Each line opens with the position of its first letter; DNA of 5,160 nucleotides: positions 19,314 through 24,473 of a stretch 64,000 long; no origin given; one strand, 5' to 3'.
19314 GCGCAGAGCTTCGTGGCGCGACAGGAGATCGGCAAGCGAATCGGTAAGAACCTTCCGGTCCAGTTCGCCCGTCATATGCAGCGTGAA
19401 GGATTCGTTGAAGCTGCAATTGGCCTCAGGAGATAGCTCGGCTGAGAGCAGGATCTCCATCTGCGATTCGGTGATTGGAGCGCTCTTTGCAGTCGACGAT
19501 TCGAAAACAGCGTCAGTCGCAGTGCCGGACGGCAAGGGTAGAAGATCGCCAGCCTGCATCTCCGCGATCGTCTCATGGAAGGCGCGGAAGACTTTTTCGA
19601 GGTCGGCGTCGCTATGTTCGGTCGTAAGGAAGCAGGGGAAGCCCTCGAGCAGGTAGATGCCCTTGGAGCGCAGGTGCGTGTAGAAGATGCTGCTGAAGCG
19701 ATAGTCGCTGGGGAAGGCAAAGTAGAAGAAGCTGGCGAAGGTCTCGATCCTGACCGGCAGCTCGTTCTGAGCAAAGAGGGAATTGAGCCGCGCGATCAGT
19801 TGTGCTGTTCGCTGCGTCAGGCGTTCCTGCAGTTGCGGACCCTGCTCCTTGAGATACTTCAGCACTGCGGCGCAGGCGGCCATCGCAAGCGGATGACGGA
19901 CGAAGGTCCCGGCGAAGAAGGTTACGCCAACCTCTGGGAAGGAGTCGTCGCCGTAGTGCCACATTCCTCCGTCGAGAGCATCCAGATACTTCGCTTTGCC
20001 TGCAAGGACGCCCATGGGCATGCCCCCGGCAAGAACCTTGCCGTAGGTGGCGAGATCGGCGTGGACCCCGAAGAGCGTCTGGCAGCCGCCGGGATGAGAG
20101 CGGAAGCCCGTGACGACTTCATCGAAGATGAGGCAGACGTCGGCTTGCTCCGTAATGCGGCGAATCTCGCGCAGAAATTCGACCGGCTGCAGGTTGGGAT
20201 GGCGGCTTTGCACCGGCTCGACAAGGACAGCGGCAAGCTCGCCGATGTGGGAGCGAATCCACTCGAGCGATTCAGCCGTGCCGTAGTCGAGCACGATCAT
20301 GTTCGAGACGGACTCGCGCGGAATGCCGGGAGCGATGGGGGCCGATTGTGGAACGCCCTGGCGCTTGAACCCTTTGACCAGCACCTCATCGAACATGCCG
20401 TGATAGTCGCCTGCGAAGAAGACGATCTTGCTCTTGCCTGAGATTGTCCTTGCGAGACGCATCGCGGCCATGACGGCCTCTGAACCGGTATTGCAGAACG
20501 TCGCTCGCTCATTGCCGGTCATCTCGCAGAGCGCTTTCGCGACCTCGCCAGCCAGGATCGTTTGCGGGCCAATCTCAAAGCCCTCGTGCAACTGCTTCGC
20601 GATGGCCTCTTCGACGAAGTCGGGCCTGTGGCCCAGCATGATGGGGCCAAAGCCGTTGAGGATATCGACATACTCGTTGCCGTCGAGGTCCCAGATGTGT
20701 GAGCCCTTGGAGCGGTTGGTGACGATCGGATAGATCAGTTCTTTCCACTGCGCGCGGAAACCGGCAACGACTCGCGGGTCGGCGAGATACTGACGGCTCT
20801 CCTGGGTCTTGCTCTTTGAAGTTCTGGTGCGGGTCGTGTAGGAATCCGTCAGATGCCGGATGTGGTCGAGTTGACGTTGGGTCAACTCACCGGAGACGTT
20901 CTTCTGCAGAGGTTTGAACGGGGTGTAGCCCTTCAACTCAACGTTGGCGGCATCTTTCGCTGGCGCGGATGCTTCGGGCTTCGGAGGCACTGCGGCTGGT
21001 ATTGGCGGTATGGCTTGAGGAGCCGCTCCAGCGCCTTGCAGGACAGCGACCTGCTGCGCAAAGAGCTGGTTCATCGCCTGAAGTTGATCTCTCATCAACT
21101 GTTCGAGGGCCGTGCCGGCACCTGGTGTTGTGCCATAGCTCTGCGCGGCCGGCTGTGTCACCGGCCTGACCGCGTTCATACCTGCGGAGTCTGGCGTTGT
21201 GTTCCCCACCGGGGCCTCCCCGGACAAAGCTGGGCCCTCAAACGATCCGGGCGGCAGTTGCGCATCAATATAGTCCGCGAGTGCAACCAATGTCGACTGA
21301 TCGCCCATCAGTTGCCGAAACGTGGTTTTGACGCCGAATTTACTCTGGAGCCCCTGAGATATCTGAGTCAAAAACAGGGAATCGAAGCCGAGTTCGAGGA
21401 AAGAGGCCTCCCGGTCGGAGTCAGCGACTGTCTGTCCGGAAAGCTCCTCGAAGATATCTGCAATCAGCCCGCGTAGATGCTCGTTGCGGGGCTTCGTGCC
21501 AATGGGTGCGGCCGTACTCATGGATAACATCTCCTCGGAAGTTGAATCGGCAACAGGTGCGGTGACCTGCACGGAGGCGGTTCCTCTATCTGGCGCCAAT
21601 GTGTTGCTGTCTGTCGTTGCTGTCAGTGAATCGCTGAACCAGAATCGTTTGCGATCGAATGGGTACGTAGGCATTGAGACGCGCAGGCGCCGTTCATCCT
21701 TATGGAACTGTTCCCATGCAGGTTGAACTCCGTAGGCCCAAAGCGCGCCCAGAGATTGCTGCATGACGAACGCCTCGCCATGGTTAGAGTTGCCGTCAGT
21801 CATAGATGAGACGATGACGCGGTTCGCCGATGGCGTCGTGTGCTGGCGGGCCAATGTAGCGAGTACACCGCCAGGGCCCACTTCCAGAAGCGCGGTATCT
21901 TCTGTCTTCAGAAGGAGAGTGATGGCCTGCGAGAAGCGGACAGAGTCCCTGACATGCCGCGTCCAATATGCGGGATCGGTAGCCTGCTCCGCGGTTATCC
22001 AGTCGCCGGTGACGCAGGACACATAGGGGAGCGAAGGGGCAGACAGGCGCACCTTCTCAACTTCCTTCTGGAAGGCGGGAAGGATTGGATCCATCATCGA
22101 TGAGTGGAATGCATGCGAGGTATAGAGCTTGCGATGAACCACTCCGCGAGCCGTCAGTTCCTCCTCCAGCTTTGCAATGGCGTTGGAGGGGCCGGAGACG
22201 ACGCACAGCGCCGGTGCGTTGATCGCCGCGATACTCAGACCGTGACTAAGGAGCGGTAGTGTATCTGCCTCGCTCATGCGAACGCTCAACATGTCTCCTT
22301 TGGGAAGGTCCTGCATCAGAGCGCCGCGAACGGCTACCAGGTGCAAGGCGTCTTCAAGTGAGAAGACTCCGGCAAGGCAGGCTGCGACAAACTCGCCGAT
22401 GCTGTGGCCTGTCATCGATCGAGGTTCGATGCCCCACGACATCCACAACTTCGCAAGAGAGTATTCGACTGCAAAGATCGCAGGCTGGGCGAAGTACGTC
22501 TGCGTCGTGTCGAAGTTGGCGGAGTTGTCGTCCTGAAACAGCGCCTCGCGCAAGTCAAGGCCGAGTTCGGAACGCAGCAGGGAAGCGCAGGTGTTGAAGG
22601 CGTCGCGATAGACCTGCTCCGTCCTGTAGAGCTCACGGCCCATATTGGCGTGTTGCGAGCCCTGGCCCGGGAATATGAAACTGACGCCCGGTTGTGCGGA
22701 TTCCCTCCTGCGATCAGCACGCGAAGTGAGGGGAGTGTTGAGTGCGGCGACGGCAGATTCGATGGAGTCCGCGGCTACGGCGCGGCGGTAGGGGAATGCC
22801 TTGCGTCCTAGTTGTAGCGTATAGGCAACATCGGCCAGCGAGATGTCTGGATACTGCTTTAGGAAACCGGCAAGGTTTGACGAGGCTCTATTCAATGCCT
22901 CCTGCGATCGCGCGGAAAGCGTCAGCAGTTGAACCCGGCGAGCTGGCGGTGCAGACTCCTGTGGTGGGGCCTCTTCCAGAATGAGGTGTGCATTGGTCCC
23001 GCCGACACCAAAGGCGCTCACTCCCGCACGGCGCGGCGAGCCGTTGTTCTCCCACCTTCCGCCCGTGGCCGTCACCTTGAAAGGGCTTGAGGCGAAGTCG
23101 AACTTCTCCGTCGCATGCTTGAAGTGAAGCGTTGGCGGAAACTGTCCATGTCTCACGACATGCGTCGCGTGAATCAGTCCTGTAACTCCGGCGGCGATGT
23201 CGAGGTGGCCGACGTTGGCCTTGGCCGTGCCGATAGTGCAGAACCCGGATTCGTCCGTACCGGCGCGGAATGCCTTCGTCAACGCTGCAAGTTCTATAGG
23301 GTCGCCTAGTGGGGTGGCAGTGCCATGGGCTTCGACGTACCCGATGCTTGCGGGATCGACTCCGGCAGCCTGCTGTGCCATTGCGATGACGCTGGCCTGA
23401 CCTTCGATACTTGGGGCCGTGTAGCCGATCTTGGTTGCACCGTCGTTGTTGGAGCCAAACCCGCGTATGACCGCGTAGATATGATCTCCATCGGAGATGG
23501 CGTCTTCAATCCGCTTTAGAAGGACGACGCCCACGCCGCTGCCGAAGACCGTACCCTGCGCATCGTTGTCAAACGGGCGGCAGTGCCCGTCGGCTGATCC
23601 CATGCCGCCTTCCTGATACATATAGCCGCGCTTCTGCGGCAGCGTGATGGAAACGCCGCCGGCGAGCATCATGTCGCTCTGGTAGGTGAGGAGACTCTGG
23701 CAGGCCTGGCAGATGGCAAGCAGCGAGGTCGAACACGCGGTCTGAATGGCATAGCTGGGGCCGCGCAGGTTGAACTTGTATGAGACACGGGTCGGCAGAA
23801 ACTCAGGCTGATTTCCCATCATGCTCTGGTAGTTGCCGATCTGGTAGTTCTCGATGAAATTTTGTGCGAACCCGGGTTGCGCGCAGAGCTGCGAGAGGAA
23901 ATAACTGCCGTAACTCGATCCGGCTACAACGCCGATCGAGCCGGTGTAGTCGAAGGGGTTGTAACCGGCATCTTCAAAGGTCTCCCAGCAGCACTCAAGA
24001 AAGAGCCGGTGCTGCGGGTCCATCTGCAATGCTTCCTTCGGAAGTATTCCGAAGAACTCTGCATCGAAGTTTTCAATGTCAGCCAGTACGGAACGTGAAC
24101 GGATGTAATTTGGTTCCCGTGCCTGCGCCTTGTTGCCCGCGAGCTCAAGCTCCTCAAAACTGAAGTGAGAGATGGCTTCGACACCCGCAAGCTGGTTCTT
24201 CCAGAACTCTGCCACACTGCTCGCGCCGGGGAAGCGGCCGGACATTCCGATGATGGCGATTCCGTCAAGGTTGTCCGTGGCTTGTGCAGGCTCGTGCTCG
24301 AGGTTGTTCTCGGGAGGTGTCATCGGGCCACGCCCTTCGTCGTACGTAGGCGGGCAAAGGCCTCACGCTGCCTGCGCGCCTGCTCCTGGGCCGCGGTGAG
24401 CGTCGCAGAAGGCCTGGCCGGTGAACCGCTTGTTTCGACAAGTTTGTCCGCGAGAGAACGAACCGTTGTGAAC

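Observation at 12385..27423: Compact hybrid NRPS-PKS cluster with an uncommon domain order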

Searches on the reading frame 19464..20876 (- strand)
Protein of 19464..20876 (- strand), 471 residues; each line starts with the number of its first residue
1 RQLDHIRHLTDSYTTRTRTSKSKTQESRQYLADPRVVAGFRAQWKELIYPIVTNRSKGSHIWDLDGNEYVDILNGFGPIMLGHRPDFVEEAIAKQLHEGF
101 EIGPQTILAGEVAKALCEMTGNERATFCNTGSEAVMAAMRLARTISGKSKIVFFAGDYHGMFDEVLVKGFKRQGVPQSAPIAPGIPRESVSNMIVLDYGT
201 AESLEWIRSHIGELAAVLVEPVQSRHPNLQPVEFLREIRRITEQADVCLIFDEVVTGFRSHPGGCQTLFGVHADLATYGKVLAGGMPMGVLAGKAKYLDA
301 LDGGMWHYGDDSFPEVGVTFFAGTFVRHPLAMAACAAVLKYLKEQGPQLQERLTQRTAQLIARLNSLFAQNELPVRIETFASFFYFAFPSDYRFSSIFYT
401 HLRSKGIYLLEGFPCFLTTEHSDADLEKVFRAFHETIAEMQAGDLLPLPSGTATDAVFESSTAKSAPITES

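Call 11: find_homologous_proteins(query=window:19464-20876:-, max_evalue=1e-10)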
Query window:19464-20876:- (471 aa): 2895 proteins with E <= 1e-10 among 8000 candidates; the best 120 are listed.
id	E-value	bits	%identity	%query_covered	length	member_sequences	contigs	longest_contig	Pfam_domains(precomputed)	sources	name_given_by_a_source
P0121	7.2e-231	785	70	100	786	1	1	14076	PF00668.26,PF00550.32,PF00202.28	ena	-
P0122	4.3e-225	766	75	90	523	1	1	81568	PF00202.28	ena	-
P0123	9.0e-222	755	68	99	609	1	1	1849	PF00668.26,PF00202.28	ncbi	ncbi:MAG: aminotransferase class III-fold pyridoxal phosphate-dependent enzyme, partial [Terriglobal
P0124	2.0e-219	747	68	99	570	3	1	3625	PF00202.28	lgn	-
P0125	3.0e-205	700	72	87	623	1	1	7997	PF00550.32,PF00202.28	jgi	jgi:glutamate-1-semialdehyde aminotransferase/acyl carrier protein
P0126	6.3e-205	699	70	89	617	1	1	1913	PF00550.32,PF00202.28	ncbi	ncbi:MAG: aminotransferase class III-fold pyridoxal phosphate-dependent enzyme, partial [Candidatus 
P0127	1.1e-204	698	68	93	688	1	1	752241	PF00550.32,PF00202.28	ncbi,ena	-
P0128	1.2e-203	695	62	100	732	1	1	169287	PF00550.32,PF00202.28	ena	-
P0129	1.7e-201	688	68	90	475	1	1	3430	PF00202.28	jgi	-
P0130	4.9e-195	667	64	96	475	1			PF00202.28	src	-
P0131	6.5e-195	666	64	92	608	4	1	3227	PF00202.28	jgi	jgi:glutamate-1-semialdehyde aminotransferase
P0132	5.2e-194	663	63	94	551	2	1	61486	PF00202.28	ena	-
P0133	1.5e-193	662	64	95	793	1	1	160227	PF00550.32,PF00202.28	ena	-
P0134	1.8e-193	661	62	100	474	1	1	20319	PF00202.28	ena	-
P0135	9.1e-192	656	62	95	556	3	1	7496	PF00202.28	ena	-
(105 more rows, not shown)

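Call 54: search_solved_structures(query=window:19464-20876:-, max_evalue=1e-20, show_alignments=1)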
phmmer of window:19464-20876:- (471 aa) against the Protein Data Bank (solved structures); distinct sequences matched with E-value up to 1e-20: 46.
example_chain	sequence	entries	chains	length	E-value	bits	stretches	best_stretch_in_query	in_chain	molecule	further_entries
6kfm_A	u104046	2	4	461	3.6e-135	454.2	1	3-447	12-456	Mycosubtilin synthase subunit A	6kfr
6kfu_A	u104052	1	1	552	6.8e-135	453.3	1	3-447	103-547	Mycosubtilin synthase subunit A,Mycosubtilin synthase subunit A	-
3bs8_A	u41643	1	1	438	6.9e-56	192.9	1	21-440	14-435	Glutamate-1-semialdehyde 2,1-aminomutase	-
5hdm_A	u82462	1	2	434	4.9e-54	186.8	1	49-356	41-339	Glutamate-1-semialdehyde 2,1-aminomutase 1, chloroplastic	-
3k28_A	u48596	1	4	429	3.7e-53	183.9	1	45-438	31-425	Glutamate-1-semialdehyde 2,1-aminomutase 2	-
3l44_A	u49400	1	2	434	3.4e-52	180.7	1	50-437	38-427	Glutamate-1-semialdehyde 2,1-aminomutase 1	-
2cfb_A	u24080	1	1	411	2.2e-51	178.1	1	49-437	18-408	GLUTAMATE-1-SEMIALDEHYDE 2,1-AMINOMUTASE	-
3fqa_A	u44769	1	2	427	3.5e-51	177.4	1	49-430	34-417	Glutamate-1-semialdehyde 2,1-aminomutase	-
2gsa_A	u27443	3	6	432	5.7e-51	176.7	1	49-430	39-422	GLUTAMATE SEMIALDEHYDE AMINOTRANSFERASE | PROTEIN (GLUTAMATE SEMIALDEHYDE AMINOTRANSFERASE)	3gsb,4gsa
3fq8_A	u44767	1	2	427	6.8e-51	176.4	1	49-430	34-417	Glutamate-1-semialdehyde 2,1-aminomutase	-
2hoy_A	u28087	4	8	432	1.1e-50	175.7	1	49-430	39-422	Glutamate-1-semialdehyde 2,1-aminomutase (GSAM) apo-form | Glutamate-1-semialdehyde 2,1-aminomutase (GSAM) pmp-form | Glutamate-1-semialdehyde 2,1-aminomutase (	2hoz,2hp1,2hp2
3fq7_A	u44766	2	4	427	1.3e-50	175.5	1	49-430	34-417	Glutamate-1-semialdehyde 2,1-aminomutase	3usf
5i92_A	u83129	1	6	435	3.5e-49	170.8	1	50-375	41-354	Glutamate-1-semialdehyde 2,1-aminomutase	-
6w80_A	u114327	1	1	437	9.8e-48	166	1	50-391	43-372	Glutamate-1-semialdehyde 2,1-aminomutase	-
2e7u_A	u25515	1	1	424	1.6e-47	165.4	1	52-435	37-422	Glutamate-1-semialdehyde 2,1-aminomutase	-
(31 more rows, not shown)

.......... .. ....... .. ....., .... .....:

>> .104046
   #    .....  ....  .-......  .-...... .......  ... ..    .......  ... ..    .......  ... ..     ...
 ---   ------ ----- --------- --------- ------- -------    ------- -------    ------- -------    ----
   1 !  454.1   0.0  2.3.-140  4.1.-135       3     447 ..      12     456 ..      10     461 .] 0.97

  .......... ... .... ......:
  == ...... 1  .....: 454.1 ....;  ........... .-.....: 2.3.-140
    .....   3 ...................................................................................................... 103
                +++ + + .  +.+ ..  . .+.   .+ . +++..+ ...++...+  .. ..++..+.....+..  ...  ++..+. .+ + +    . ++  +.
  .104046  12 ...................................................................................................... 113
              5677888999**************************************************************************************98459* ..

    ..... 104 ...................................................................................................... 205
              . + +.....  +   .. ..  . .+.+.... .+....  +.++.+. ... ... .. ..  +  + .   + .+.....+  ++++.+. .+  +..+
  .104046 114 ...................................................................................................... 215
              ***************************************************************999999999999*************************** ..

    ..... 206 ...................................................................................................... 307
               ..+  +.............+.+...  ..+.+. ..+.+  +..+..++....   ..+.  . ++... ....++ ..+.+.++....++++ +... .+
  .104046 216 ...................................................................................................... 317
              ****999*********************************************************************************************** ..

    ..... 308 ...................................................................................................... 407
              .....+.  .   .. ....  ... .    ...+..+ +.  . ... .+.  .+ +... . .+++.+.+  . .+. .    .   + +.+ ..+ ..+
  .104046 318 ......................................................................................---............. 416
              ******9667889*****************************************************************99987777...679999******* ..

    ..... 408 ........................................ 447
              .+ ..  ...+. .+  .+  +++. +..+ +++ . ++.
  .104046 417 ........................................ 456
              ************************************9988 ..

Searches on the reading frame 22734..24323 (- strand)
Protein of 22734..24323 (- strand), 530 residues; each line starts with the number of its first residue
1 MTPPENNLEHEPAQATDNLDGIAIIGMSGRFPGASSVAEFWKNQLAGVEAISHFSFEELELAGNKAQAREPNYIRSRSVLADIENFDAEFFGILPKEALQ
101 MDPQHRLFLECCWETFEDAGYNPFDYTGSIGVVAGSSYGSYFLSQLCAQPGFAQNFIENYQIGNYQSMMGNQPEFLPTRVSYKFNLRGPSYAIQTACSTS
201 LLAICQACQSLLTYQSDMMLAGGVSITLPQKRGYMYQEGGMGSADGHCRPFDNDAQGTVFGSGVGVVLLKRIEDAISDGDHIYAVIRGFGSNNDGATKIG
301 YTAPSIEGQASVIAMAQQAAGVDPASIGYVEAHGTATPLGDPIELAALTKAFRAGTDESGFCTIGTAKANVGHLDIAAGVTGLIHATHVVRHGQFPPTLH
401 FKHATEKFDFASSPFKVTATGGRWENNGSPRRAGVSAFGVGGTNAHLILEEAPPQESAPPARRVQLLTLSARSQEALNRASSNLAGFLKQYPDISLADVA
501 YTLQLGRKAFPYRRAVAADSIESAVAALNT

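Call 63: search_solved_structures(query=window:22734-24323:-, max_evalue=1e-60)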
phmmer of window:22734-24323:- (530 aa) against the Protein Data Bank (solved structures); distinct sequences matched with E-value up to 1e-60: 66 (the best 60 are shown).
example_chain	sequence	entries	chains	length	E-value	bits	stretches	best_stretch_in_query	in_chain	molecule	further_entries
7zma_A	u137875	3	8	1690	2.7e-196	656.7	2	19-526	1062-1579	Putative polyketide synthase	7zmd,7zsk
4wky_A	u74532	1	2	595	6.6e-159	533.3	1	21-528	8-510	Beta-ketoacyl synthase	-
8xjy_A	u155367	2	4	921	8.7e-153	513.1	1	17-524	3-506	Polyketide synthase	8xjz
8xju_A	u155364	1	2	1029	1.4e-152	512.4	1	17-524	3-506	Polyketide synthase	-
4oqj_A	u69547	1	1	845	1.2e-142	479.6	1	9-528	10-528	PKS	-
8xbl_A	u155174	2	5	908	6.2e-120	404.8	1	21-520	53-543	Colibactin polyketide synthase ClbC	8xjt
5elp_C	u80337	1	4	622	2.2e-114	386.4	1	20-516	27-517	NRPS/PKS protein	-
8cjh_A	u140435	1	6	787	2e-109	370.1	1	21-521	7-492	Colibactin hybrid non-ribosomal peptide synthetase/type I polyketide synthase ClbK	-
6mhl_A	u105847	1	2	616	1.7e-108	367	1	20-514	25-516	Hybrid NRPS/PKS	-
5erf_A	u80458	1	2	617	2.6e-108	366.4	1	19-529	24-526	Polyketide synthase PksL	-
5eny_A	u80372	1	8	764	5.5e-108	365.3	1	19-529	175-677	Polyketide synthase PksL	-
5erb_A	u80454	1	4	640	7.8e-108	364.8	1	15-517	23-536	Polyketide synthase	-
7s2x_A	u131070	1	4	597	2.5e-107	363.1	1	21-519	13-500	SalC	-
5e5n_A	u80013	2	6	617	6.4e-107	361.8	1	19-529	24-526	Polyketide synthase PksL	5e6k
4tkt_A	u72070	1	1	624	1.5e-102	347.4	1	21-529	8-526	AT-less polyketide synthase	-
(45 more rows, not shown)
